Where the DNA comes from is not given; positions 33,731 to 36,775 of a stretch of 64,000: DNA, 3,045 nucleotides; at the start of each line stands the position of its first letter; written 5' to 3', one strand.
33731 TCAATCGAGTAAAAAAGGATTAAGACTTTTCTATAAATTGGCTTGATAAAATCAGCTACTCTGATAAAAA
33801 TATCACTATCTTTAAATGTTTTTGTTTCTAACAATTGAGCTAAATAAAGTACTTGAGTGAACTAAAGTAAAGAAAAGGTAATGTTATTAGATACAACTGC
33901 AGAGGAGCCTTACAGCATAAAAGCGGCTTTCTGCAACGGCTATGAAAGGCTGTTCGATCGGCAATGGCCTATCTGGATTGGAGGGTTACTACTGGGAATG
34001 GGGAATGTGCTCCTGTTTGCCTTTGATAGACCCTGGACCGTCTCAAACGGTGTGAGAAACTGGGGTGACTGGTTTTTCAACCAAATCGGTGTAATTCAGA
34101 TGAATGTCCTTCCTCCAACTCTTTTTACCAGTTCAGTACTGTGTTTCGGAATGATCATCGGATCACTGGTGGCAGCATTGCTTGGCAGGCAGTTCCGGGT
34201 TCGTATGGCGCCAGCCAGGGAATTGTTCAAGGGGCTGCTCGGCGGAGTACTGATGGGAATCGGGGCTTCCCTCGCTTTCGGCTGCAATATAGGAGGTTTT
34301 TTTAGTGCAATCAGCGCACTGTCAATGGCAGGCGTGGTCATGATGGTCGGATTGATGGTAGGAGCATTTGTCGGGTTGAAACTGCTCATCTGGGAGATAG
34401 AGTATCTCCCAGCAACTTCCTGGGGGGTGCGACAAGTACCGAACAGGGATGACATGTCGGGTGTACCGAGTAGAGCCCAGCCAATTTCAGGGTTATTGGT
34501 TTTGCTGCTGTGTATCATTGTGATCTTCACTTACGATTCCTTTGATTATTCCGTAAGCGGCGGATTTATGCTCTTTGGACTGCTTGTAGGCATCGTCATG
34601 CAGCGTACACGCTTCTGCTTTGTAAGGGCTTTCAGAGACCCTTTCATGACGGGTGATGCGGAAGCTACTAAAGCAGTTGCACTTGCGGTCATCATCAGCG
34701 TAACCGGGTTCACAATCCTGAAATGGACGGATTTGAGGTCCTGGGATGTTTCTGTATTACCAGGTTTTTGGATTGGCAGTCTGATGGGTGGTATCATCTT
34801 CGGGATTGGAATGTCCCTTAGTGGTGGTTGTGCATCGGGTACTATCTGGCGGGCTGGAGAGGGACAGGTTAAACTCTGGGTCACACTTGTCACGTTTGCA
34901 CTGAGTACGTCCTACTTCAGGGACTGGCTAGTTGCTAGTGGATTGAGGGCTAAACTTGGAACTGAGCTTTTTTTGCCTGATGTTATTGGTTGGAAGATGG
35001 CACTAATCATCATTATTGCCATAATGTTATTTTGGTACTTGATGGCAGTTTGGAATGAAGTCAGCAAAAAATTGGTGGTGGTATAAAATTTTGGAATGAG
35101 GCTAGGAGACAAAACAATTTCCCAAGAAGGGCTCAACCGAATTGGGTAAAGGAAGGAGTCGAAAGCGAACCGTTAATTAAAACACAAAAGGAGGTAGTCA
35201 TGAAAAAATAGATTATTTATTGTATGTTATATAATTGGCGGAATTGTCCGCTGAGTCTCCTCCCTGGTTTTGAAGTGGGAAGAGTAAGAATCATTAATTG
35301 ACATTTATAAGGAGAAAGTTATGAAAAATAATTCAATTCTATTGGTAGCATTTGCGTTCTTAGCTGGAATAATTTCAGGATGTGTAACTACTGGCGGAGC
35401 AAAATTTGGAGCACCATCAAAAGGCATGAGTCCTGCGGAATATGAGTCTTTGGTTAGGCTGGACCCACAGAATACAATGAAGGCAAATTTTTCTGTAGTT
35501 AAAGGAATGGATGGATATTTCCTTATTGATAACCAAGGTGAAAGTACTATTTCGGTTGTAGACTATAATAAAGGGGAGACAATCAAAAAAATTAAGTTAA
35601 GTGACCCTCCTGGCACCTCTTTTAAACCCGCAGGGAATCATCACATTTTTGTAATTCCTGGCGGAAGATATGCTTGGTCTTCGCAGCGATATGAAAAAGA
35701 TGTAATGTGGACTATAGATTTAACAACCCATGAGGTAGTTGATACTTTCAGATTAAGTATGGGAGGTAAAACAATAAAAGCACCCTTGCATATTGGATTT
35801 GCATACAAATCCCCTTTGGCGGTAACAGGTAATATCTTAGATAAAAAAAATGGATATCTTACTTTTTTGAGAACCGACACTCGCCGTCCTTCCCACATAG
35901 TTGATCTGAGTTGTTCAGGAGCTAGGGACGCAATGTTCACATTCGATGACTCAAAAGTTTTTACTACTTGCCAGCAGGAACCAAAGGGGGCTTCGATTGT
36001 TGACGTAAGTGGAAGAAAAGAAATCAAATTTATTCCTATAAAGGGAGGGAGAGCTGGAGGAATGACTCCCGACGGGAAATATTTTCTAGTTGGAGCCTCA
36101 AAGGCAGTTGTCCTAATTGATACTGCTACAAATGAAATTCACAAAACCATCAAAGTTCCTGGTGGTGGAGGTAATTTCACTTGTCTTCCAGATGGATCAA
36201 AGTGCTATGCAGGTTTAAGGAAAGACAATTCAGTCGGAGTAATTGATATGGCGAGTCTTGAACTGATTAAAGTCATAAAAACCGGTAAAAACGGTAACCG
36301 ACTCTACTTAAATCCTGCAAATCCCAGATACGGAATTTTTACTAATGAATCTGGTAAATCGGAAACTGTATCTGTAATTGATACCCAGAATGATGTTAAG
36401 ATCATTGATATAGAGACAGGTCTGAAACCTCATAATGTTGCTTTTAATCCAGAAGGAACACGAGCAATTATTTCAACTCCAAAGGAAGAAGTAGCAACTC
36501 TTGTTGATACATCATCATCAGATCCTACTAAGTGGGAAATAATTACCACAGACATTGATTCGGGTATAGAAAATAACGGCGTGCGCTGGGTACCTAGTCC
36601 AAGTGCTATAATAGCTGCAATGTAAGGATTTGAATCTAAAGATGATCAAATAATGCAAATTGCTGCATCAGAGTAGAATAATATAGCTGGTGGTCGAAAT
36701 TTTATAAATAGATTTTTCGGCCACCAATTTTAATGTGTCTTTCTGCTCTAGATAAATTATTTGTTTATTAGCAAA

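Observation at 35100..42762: Low-GC truncated sox module with unusual order soxY-soxB-soxZ followed by cytochrome c, DUF302, SCO1 and thioredoxin-like genes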

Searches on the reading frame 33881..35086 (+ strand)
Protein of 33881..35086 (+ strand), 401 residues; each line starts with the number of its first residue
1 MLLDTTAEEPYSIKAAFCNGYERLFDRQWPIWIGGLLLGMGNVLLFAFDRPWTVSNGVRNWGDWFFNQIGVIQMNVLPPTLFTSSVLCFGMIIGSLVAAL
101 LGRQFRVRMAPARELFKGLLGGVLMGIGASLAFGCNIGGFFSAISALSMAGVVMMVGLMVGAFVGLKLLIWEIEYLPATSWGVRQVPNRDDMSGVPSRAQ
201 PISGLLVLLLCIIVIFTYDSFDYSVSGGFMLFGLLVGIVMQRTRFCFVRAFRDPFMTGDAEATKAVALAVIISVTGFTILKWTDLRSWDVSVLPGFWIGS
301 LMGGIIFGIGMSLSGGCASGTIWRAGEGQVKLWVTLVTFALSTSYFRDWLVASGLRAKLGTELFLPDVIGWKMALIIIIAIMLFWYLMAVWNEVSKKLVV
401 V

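Call 4: search_protein_families(library=pfam, proteins=[window:33881-35086:+], max_evalue=0.01)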
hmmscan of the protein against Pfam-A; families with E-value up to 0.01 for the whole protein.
window:33881-35086:+ (401 aa): 1 family
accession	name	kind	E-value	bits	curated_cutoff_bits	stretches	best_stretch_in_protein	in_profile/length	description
PF04143.19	Sulf_transp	-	1e-58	199.8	27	2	20-164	168-310/310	Sulphur transport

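Call 5: search_protein_families(library=ncbifam, proteins=[window:33881-35086:+], max_evalue=0.01)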
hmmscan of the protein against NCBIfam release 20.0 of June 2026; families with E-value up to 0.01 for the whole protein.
window:33881-35086:+ (401 aa): 4 families
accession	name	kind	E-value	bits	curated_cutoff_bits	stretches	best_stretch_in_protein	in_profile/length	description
NF033796.1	selen_YedE_FdhT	exception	1.5e-41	142.9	350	1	83-393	71-380/387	selenium metabolism membrane protein YedE/FdhT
NF052577.1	ThSTportTsuASprch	equivalog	1.7e-33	116.4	400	2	230-344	6-118/330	thiosulfate transporter TsuA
NF041049.1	thio_trans_TsuA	exception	4.3e-31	108.3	645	2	230-352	8-128/348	thiosulfate utilization transporter TsuA/YeeE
TIGR04112.1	seleno_YedE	equivalog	7.7e-13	48.3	200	1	89-365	56-316/337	YedE family putative selenium transporter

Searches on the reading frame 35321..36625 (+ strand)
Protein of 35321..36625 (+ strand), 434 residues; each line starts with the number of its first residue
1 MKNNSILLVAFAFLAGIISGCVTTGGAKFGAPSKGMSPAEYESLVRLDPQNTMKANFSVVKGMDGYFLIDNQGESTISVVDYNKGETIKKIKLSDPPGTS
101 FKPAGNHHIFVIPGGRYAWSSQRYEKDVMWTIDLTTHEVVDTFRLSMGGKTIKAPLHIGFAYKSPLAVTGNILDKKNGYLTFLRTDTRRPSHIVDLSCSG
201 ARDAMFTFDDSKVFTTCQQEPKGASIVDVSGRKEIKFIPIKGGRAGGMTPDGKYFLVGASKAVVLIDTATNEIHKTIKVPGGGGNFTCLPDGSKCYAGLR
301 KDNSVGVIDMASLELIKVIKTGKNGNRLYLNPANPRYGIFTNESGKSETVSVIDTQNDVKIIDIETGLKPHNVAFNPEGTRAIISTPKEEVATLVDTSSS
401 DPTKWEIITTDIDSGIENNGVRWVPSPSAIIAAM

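Call 4: search_protein_families(library=pfam, proteins=[window:35321-36625:+], max_evalue=0.01)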
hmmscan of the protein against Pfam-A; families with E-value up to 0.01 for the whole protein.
window:35321-36625:+ (434 aa): 4 families
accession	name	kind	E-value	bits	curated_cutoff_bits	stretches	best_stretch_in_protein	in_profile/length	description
PF25174.1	Beta-prop_THOC3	-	2.7e-08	33.6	305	0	346-431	67-145/272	THOC3 beta-propeller domain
PF21783.3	YNCE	-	1.7e-06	28.1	27.1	0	221-327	219-330/339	YNCE-like beta-propeller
PF16819.11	DUF5074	-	3.2e-05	23.6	27.2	1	223-314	118-217/353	Domain of unknown function (DUF5074)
PF02239.22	Cytochrom_D1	-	0.00034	19.7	25.5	0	266-366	253-347/368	Cytochrome D1 heme domain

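Call 5: search_protein_families(library=ncbifam, proteins=[window:35321-36625:+], max_evalue=0.01)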
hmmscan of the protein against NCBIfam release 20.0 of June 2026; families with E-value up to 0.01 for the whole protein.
window:35321-36625:+ (434 aa): 7 families
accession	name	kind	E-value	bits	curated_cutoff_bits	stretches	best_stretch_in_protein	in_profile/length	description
NF052460.1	L-NosZ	equivalog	1.1e-19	70.4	700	2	209-332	141-267/480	clade III lactonase-type nitrous-oxide reductase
TIGR02276.1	beta_rpt_yvtn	repeat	4.5e-19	68.2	27.85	2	290-324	1-35/42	beta-propeller repeat protein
TIGR03866.1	PQQ_ABC_repeats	subfamily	2.5e-15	56.3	287.3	1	260-401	20-158/310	PQQ-dependent catabolism-associated beta-propeller protein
NF052340.1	hydrazine_beta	equivalog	3.3e-14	52.7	560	2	248-385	40-180/372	hydrazine synthase subunit beta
NF052342.1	hydrazine_BC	exception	1.9e-08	33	1250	1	210-327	49-171/690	hydrazine synthase subunit beta-gamma fusion subunit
NF052280.1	7_blade_YncE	equivalog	1.7e-06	27.1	400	1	226-387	154-318/338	7-bladed beta-propeller protein YncE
NF038117.1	choice_anch_I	subfamily_domain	0.0062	15.5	300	0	290-323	184-217/458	choice-of-anchor I family protein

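Call 40: search_solved_structures(query=window:35321-36625:+, max_evalue=1, show_alignments=2)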
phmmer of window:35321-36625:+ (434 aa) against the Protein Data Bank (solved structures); distinct sequences matched with E-value up to 1: 3.
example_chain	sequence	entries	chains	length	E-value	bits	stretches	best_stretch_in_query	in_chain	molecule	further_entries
1l0q_A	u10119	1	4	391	8.6e-22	80.7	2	219-385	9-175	Surface layer protein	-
5c2v_B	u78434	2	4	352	2.1e-06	30.1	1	175-387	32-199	HYDRAZINE SYNTHASE BETA SUBUNIT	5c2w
6wnx_A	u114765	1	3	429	0.56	12.2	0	287-331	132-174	F-box/WD repeat-containing protein 11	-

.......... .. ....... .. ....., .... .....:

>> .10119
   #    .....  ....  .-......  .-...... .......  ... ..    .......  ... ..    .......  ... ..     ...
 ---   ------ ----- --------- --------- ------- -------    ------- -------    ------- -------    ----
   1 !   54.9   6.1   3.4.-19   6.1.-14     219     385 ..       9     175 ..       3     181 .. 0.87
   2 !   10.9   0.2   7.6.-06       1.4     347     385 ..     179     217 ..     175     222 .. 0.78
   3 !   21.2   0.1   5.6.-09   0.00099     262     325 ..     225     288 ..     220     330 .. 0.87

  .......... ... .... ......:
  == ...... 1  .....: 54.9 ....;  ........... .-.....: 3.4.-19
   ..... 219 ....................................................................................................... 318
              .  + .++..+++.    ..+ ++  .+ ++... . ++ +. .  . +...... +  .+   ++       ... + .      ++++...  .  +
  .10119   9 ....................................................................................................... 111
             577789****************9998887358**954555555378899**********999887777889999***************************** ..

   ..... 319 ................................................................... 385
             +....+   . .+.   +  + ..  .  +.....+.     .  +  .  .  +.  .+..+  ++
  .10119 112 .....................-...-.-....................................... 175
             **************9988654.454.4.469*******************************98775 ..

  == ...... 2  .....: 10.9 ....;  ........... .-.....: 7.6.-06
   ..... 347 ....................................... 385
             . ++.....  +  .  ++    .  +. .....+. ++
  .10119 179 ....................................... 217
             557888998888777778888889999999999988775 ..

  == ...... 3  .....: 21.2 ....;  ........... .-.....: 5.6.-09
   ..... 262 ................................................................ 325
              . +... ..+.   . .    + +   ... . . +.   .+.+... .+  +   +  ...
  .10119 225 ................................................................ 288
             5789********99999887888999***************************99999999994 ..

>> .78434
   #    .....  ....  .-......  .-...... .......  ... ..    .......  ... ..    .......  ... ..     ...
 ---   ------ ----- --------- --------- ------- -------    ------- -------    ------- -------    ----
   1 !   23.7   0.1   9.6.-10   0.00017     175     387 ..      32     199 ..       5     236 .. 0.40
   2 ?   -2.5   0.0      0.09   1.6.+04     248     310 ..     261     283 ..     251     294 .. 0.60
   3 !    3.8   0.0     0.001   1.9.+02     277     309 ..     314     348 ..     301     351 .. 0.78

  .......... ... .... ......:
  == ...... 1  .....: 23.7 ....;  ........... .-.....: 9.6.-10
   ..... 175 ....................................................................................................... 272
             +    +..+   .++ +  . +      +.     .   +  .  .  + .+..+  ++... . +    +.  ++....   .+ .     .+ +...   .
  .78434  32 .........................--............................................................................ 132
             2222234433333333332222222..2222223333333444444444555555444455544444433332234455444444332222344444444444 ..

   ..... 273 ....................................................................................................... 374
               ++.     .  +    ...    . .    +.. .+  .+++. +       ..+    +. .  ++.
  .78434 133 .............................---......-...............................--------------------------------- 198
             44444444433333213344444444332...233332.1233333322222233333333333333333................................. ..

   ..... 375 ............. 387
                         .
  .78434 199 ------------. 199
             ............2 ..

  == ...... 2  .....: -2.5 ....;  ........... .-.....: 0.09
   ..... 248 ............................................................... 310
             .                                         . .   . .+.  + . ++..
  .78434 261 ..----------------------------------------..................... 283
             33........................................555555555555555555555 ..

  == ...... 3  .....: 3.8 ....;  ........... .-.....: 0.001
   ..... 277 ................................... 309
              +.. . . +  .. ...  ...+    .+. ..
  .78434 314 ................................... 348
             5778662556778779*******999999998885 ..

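Call 76: search_dna_similar(query=window:35321-36625:+, collection=plasmids, mode=protein, max_evalue=1e-10, max_rows=10)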
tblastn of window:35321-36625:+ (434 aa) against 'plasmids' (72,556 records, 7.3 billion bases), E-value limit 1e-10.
Records with a match: 1; places in all: 1; records where one place covers at least 80% of the query: 0.
Best place of each record, by identity: <60% 1.
By first word of the organism name: Azoarcus 1.
By predicted mobility (MOB-suite, as given by PLSDB): mobilizable 1.
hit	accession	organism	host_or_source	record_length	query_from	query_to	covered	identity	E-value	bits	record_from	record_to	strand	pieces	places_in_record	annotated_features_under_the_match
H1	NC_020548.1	Azoarcus sp. KH32C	-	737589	225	402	41%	28.7%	2e-11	74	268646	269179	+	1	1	YncE family protein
